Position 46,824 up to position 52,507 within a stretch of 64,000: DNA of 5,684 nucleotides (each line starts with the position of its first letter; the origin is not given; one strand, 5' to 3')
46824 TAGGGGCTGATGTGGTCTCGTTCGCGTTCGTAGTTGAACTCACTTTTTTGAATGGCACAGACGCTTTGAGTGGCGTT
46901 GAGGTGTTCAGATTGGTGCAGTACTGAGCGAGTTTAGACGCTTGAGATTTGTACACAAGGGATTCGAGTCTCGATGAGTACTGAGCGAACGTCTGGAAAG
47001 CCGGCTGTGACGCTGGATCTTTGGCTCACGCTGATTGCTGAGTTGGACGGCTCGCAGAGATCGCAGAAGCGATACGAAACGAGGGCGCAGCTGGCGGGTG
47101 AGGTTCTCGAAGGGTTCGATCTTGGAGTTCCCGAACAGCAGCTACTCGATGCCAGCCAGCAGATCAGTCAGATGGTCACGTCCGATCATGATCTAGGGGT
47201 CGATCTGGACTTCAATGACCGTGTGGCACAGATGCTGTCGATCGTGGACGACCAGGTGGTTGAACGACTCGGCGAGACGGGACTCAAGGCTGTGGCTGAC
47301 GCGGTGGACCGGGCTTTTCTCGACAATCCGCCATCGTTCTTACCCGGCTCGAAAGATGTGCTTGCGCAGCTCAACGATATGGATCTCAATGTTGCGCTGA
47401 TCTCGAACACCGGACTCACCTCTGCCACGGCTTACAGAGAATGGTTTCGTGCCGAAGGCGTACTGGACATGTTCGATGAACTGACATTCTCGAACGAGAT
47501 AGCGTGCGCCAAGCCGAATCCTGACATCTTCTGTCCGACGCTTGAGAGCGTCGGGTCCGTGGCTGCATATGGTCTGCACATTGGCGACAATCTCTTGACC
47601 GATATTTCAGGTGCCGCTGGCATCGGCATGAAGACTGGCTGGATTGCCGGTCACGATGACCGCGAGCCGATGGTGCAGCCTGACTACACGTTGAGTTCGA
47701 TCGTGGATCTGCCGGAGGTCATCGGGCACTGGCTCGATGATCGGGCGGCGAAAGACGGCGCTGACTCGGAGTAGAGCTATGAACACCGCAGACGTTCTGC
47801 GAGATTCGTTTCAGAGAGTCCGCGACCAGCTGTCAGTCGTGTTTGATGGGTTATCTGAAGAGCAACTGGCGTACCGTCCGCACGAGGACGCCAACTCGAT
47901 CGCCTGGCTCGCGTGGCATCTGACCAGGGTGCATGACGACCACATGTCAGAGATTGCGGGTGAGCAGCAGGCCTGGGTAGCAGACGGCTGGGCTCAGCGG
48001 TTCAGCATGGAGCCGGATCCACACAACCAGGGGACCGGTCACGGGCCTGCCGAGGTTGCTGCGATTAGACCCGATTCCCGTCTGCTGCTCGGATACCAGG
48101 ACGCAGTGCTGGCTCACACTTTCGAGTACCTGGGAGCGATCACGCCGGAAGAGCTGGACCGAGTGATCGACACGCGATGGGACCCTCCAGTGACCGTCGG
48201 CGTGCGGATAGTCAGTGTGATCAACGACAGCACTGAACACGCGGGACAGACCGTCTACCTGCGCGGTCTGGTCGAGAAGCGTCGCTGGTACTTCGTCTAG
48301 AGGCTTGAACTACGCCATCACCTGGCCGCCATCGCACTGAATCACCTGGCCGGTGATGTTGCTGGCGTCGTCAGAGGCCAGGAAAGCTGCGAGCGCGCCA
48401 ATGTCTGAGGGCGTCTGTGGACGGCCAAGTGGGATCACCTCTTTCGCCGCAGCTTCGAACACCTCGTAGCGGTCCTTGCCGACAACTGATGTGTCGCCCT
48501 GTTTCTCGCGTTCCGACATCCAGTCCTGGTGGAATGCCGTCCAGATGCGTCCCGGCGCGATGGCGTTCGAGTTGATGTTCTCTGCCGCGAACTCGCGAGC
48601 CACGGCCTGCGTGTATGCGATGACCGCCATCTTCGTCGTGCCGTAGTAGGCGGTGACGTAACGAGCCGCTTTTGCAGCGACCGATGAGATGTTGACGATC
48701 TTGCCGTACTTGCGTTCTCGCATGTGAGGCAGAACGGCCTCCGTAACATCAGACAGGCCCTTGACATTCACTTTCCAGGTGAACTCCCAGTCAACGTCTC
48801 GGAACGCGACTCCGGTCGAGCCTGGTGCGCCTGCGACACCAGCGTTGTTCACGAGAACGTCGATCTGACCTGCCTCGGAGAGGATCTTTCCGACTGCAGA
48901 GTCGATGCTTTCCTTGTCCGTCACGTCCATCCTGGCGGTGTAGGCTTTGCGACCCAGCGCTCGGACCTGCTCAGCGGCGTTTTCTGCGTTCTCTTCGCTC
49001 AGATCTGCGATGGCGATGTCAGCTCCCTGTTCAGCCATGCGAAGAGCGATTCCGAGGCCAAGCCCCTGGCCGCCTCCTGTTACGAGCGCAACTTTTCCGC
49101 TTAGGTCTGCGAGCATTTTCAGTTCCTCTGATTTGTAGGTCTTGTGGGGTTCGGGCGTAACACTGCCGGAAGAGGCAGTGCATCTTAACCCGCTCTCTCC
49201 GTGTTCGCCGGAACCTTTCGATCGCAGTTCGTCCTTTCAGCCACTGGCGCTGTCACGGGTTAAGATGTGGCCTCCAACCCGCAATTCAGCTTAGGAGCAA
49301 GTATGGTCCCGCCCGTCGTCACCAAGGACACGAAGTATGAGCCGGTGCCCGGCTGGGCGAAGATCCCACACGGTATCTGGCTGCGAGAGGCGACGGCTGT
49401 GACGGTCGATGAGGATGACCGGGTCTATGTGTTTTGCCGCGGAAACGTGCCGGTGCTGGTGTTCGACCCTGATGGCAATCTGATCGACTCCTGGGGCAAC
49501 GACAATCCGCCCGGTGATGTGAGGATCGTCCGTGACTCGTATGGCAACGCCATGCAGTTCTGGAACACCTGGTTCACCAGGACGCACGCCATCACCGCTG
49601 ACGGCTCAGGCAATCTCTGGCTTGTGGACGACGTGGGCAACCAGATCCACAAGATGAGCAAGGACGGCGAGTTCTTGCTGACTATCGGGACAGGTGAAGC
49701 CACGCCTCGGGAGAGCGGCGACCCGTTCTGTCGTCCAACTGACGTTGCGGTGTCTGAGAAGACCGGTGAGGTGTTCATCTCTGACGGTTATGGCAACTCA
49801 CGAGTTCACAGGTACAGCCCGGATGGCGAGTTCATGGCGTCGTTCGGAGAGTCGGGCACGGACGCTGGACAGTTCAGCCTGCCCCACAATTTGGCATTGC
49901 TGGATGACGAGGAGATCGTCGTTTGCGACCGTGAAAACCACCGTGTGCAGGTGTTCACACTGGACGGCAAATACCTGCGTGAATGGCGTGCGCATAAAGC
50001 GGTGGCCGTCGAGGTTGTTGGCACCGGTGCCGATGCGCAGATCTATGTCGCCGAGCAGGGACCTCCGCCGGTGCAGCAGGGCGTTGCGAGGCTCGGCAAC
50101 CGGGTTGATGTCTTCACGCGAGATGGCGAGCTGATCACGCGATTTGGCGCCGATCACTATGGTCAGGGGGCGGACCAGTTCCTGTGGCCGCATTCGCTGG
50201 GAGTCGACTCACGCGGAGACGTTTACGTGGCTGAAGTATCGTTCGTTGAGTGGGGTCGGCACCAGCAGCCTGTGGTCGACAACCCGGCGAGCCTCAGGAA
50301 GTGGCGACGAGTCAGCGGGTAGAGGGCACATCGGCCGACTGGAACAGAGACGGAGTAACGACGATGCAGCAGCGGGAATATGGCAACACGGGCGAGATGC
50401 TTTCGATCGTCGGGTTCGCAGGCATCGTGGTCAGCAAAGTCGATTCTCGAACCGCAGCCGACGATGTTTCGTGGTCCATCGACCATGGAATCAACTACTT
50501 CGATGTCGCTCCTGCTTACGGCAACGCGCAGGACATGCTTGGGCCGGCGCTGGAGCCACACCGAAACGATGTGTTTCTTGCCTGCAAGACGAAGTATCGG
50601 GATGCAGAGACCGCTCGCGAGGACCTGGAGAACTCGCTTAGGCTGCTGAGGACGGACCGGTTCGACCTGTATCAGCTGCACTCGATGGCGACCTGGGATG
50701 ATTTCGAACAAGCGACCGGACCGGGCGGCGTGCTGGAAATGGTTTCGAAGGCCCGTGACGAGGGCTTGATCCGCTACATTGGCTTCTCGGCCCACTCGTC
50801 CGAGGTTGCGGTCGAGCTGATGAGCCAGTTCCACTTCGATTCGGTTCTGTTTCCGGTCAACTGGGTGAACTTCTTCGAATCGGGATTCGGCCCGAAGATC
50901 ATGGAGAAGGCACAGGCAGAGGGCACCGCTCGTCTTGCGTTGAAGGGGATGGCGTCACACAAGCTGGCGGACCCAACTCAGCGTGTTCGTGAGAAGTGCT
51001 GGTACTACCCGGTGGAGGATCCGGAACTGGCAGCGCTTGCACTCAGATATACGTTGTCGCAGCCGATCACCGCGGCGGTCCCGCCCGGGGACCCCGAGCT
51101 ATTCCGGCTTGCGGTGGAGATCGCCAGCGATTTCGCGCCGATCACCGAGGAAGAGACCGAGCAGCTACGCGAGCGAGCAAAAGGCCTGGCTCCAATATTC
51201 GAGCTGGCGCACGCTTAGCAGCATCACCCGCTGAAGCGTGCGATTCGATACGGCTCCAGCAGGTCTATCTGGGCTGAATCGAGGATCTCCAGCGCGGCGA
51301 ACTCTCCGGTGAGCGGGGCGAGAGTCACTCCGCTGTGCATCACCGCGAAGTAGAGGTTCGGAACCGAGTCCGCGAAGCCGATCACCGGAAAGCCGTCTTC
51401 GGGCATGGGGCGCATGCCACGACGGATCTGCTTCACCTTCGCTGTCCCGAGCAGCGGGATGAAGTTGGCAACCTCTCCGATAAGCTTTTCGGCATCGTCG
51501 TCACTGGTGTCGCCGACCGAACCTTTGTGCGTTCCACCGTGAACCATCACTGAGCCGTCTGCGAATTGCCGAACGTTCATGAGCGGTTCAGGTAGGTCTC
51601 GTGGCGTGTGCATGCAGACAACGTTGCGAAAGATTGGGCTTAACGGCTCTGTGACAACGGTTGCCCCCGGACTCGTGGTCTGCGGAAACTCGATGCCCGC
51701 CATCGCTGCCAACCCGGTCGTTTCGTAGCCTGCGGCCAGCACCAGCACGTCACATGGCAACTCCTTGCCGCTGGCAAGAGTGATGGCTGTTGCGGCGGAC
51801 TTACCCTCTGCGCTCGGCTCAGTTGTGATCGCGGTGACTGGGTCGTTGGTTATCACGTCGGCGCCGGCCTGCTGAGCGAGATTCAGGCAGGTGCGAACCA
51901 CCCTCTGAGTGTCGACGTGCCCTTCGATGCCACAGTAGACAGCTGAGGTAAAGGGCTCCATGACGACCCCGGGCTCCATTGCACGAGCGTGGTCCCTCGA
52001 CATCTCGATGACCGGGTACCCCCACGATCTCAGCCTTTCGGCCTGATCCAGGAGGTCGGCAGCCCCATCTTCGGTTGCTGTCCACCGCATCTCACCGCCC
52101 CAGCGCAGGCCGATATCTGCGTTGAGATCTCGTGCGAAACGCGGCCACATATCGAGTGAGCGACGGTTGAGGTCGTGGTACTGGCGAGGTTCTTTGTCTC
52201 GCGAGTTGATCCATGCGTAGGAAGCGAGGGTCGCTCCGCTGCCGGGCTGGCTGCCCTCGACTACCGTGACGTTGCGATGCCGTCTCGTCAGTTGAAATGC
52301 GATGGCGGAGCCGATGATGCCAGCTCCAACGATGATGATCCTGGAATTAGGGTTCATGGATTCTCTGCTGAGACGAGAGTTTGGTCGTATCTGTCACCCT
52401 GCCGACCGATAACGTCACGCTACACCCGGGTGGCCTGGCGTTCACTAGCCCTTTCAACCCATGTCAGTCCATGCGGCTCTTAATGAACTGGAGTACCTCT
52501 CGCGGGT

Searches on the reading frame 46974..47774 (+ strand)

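Call 25: search_protein_families(library=pfam, proteins=[window:46974-47774:+], max_evalue=0.001)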
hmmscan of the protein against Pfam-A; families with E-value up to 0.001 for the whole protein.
window:46974-47774:+ (266 aa): 4 families
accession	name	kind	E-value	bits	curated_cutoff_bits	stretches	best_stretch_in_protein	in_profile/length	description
PF13419.12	HAD_2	-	1e-09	39.2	23.8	1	83-223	36-177/178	Haloacid dehalogenase-like hydrolase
PF00702.32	Hydrolase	-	8.5e-09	36.5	26.4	1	93-218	69-191/191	haloacid dehalogenase-like hydrolase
PF13242.12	Hydrolase_like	-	9.7e-07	29.1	22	1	178-245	2-74/75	HAD-hyrolase-like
PF13344.12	Hydrolase_6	-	0.0004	20.8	27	0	122-163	15-56/101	Haloacid dehalogenase-like hydrolase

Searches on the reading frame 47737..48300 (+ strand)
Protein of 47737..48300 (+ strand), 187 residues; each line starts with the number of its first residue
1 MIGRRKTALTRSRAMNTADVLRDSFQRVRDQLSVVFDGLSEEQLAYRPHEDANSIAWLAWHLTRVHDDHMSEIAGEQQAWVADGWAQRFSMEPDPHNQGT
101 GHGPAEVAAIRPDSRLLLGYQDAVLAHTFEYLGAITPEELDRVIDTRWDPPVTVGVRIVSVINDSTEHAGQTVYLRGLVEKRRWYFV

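Call 25: search_protein_families(library=pfam, proteins=[window:47737-48300:+], max_evalue=0.001)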
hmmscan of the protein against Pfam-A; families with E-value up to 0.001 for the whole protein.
window:47737-48300:+ (187 aa): 4 families
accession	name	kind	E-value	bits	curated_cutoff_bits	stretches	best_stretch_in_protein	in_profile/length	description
PF04978.18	MST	-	6.6e-16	59.5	27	1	21-179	2-147/149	Mycothiol-S-transferase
PF12867.12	DinB_2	-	7.4e-14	52.7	24.8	1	25-171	2-127/128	DinB superfamily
PF07609.16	DUF1572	-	1.2e-06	28.8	23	0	19-63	8-52/163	Protein of unknown function (DUF1572)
PF05163.17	DinB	-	4.4e-06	27.2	23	1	18-80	5-67/165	DinB family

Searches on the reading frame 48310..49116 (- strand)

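Call 25: search_protein_families(library=pfam, proteins=[window:48310-49116:-], max_evalue=0.001)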
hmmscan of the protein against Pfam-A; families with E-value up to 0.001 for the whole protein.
window:48310-49116:- (268 aa): 4 families
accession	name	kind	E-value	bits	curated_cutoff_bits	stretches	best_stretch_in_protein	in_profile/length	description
PF00106.31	adh_short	-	2.3e-53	181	26.6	1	8-201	1-192/195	short chain dehydrogenase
PF13561.12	adh_short_C2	-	2.8e-53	181.4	27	1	17-264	6-234/236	Enoyl-(Acyl carrier protein) reductase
PF08659.16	KR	-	9.7e-10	39.1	22.6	1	10-182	3-169/180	KR domain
PF01370.27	Epimerase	-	0.00011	22.1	20.9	1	10-179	1-166/240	NAD dependent epimerase/dehydratase family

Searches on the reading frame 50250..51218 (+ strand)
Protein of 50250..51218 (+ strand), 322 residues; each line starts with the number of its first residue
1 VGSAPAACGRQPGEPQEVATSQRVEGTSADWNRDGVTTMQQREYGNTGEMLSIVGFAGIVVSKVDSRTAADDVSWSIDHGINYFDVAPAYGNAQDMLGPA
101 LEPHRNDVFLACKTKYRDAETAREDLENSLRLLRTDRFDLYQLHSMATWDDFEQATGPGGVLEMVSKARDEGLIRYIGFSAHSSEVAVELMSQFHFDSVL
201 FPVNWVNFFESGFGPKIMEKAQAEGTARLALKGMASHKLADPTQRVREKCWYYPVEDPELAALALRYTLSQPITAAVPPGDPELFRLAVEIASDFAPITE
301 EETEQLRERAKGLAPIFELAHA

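Call 25: search_protein_families(library=pfam, proteins=[window:50250-51218:+], max_evalue=0.001)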
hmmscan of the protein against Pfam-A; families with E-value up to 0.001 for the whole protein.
window:50250-51218:+ (322 aa): 1 family
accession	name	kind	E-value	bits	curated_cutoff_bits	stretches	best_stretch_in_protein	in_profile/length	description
PF00248.27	Aldo_ket_red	-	2.3e-23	83.2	24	1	63-225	15-183/291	Aldo/keto reductase family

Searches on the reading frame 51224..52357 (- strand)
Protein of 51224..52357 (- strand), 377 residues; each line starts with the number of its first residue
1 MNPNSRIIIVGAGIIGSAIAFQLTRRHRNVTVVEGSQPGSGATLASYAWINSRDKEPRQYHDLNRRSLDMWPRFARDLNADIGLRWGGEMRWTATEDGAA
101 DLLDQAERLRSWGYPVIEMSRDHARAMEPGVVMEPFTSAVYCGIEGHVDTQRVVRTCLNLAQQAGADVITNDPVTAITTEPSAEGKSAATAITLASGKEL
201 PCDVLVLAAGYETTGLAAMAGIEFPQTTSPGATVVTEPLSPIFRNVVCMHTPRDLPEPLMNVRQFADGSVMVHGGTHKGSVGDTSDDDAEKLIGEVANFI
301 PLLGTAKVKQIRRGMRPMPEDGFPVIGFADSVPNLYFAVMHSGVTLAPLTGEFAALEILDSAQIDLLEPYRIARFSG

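Call 25: search_protein_families(library=pfam, proteins=[window:51224-52357:-], max_evalue=0.001)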
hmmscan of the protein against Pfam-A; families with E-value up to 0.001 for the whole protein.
window:51224-52357:- (377 aa): 6 families
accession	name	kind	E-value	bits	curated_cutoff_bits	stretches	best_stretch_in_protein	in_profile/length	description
PF01266.30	DAO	-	7e-60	203.9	27.9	1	6-355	1-351/353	FAD dependent oxidoreductase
PF07992.20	Pyr_redox_2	-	1.8e-07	31.3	26.1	0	5-35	143-173/291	Pyridine nucleotide-disulphide oxidoreductase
PF00890.30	FAD_binding_2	-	1.5e-05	24.9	20.4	1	7-199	2-188/414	FAD binding domain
PF13454.12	NAD_binding_9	-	2.9e-05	24.5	21.8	0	8-71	1-71/155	FAD-NAD(P)-binding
PF13450.12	NAD_binding_8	-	3.6e-05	24.4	21.9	1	9-36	1-28/68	NAD(P)-binding Rossmann-like domain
PF00070.33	Pyr_redox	-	0.0004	21.3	22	0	6-35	1-30/82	Pyridine nucleotide-disulphide oxidoreductase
